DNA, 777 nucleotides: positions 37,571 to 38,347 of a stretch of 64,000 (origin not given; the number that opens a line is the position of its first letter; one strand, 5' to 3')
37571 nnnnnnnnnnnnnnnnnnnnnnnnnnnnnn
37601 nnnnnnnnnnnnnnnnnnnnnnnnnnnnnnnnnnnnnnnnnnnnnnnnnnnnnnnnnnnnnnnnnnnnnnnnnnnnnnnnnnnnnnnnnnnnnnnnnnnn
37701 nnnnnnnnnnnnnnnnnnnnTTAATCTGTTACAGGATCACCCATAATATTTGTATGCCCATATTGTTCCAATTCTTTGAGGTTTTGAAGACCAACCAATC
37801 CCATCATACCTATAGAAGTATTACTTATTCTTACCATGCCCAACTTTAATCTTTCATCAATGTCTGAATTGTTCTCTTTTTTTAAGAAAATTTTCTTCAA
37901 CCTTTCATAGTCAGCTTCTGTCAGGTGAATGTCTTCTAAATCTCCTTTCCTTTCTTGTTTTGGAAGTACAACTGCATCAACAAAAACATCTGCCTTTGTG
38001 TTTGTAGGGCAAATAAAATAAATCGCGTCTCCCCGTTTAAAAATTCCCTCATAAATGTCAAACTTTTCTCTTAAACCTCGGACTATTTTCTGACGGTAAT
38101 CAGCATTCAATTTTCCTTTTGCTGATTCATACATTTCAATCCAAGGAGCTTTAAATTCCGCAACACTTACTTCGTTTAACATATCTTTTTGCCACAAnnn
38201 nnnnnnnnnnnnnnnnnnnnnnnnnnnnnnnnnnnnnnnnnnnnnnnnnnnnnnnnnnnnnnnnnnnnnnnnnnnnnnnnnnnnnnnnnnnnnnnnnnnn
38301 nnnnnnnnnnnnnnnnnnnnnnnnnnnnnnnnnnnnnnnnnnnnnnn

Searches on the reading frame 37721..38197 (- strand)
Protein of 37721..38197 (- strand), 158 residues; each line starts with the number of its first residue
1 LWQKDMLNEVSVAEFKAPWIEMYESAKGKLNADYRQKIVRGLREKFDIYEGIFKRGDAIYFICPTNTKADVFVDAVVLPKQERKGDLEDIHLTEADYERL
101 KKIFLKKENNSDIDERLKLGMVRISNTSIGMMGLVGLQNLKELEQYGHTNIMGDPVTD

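Call 4: search_protein_families(library=pfam, proteins=[window:37721-38197:-], max_evalue=1)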
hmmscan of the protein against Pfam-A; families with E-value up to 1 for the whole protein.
window:37721-38197:- (158 aa): 0 families

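Call 25: search_protein_families(library=phrogs, max_evalue=1, proteins=[window:37721-38182:-])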
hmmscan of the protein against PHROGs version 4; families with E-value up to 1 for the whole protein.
window:37721-38182:- (153 aa): 2 families
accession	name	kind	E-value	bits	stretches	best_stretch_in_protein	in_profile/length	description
phrog_37369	-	unknown function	0.19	12.3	1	30-76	29-74/190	-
phrog_27223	-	unknown function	0.25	11.7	1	18-100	89-170/260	-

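Call 26: search_protein_families(library=ncbifam, max_evalue=1, proteins=[window:37721-38182:-])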
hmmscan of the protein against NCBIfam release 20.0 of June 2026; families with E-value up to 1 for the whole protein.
window:37721-38182:- (153 aa): 0 families

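Call 58: search_protein_families(library=padloc, max_evalue=0.5, proteins=[window:37721-38182:-])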
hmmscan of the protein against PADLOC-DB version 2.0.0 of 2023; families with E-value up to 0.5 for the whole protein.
window:37721-38182:- (153 aa): 1 family
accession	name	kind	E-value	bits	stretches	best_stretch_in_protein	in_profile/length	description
PDLC01591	Cas2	-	0.011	14.1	1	35-109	21-92/101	"CAS-I,CAS-II,CAS-III,CAS-IV,CAS-V,CAS-VI; acquisition_2"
